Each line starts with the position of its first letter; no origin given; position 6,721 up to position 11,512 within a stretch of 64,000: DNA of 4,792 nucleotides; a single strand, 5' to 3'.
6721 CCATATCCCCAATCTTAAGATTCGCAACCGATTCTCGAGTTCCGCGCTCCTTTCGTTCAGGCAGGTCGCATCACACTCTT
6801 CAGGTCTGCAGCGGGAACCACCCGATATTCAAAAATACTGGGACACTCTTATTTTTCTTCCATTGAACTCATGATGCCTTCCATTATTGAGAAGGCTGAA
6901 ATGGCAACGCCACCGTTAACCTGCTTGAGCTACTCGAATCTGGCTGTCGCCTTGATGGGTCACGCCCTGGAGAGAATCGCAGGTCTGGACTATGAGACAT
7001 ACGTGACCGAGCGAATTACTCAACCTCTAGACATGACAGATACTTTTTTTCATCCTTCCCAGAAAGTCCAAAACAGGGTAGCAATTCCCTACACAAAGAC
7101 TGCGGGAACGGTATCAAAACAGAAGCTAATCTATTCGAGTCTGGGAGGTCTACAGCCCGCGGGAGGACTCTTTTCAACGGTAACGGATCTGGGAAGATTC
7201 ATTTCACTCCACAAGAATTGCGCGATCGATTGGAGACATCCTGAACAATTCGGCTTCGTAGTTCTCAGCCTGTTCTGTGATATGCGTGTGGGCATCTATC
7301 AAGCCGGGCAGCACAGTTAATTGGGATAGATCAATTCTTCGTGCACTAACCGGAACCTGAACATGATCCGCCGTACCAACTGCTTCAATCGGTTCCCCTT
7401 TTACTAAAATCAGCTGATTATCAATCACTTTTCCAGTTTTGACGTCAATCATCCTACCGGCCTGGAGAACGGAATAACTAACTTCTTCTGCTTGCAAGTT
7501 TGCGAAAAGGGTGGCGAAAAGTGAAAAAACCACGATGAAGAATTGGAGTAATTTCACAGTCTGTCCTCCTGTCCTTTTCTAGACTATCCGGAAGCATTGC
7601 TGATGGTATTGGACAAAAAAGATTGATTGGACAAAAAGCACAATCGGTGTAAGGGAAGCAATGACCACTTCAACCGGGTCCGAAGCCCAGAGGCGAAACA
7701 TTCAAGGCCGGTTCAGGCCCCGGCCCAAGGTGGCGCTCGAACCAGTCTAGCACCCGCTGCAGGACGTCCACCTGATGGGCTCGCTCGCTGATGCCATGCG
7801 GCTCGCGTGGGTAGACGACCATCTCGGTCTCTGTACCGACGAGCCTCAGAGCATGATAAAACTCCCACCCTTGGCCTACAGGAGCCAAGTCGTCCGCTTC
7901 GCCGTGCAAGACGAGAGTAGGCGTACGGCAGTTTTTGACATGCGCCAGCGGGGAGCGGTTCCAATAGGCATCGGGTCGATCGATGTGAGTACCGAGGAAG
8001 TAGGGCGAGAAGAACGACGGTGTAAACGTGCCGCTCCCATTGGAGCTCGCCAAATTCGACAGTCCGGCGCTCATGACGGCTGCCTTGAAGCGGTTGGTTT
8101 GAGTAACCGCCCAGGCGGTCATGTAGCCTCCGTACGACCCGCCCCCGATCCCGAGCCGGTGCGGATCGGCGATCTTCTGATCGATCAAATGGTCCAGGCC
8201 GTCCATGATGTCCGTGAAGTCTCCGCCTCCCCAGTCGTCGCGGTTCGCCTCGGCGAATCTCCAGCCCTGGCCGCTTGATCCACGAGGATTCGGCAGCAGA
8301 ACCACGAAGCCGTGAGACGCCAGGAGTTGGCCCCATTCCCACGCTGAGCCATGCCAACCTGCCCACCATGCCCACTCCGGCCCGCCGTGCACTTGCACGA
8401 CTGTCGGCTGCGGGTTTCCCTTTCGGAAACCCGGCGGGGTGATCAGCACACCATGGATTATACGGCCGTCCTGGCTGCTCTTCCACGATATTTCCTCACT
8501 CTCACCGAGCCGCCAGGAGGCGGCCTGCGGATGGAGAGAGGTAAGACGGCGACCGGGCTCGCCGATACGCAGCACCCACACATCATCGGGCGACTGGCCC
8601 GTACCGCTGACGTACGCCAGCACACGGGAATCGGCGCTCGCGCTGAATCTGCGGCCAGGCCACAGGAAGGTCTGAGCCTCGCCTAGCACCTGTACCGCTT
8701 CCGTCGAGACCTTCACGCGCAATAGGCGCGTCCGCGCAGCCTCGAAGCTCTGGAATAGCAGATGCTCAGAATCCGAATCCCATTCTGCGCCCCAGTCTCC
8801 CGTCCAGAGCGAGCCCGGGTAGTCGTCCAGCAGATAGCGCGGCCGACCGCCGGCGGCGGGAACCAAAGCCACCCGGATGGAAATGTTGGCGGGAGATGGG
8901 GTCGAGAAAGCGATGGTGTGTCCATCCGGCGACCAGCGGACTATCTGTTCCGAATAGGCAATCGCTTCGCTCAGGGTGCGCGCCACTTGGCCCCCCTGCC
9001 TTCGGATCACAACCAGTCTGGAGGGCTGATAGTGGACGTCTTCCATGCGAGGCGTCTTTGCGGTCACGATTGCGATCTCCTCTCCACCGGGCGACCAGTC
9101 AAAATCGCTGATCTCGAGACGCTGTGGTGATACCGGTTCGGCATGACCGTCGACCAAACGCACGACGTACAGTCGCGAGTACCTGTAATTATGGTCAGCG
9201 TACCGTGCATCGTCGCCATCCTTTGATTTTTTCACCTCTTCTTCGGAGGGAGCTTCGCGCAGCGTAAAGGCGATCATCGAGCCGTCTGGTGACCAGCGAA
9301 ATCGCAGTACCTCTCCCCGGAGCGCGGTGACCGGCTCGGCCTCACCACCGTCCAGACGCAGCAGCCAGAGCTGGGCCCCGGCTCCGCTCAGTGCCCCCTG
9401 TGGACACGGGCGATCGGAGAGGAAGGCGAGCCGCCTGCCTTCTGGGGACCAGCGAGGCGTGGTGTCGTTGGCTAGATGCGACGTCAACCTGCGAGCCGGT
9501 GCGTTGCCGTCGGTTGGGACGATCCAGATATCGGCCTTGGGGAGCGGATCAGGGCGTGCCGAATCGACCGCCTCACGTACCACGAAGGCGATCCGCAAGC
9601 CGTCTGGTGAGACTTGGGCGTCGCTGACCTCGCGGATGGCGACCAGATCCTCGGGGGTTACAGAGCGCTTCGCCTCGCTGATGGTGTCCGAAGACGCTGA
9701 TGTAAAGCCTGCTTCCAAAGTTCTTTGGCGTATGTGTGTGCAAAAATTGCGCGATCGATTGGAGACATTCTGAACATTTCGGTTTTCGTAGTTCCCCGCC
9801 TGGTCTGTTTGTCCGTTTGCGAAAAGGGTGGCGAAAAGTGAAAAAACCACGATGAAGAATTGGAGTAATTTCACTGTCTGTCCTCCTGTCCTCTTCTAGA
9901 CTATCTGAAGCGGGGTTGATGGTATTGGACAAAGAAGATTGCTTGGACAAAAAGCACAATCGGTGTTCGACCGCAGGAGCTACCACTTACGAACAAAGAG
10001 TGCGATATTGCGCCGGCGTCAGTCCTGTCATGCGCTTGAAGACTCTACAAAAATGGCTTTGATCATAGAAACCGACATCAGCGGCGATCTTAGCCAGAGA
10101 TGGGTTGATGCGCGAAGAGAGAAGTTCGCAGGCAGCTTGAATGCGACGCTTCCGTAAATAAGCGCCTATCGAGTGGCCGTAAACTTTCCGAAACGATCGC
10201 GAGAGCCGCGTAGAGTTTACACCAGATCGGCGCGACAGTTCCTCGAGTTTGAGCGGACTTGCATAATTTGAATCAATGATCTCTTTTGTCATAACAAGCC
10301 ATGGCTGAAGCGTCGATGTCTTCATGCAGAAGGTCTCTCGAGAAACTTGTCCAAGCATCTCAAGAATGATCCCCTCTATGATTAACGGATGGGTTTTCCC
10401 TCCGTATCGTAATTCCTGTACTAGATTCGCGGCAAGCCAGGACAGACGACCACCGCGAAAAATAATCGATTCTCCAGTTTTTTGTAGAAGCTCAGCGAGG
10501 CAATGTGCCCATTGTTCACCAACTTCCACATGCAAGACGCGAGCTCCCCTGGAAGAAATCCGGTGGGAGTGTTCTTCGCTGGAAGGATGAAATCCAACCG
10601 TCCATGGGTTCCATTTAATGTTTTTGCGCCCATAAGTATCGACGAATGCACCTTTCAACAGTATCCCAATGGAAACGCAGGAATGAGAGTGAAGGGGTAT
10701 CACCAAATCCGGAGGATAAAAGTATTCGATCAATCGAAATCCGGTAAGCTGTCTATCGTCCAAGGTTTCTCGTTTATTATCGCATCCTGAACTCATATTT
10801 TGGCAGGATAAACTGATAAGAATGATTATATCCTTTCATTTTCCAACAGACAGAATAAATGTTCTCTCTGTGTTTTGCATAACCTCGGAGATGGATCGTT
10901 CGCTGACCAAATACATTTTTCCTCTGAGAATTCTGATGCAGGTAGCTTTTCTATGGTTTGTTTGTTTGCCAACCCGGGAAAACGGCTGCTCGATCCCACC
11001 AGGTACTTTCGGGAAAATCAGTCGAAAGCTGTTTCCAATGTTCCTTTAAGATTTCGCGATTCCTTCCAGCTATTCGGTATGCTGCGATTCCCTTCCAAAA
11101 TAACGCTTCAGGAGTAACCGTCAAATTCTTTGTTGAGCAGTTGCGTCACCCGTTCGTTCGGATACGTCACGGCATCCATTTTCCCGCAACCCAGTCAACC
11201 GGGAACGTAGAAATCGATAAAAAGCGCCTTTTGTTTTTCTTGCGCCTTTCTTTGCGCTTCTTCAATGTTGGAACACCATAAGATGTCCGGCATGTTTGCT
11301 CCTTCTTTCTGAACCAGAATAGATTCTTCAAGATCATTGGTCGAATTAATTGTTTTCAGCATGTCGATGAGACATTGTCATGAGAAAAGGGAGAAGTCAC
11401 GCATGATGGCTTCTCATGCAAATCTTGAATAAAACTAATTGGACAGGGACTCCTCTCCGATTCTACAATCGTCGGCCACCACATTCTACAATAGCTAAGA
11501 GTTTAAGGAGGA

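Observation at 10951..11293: Decayed paralog of the UxxC gene also keeps the TGA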

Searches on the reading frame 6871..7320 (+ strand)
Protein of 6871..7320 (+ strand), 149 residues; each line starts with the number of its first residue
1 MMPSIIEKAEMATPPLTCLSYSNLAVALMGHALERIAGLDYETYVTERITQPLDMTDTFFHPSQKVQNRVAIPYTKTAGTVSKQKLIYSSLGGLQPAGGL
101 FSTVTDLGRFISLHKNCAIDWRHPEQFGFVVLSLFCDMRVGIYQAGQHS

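Call 32: search_protein_families(library=pfam, max_evalue=0.00001, proteins=[window:6871-7320:+])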
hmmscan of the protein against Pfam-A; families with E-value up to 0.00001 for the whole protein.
window:6871-7320:+ (149 aa): 1 family
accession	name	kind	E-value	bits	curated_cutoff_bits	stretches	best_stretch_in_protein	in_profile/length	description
PF00144.29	Beta-lactamase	-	1.6e-21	77.3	27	1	6-113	129-233/329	Beta-lactamase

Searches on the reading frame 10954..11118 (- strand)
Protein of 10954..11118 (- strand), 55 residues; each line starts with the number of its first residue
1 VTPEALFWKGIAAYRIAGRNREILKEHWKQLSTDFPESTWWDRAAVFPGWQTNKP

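Call 31: find_homologous_proteins(query=window:10954-11118:-, max_evalue=0.001)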
Query seq(55 aa): no candidate shares three 5-residue words with the query. No homologue found.

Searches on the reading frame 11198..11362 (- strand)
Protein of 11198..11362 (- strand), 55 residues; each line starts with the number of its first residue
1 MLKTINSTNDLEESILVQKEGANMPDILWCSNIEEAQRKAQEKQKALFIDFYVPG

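Call 83: find_encoding_contigs(protein=window:11198-11362:-, flank=3000, max_places=8)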
Protein window:11198-11362:- (55 aa): 1 contig read that carries it; 1 place shown.
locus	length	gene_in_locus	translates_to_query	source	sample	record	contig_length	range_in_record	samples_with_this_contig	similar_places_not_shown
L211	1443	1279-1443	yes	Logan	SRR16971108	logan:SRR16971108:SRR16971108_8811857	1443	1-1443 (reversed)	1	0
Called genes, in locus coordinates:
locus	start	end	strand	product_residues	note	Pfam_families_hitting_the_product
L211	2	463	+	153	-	?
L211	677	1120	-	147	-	PF09828:ChrB_C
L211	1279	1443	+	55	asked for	?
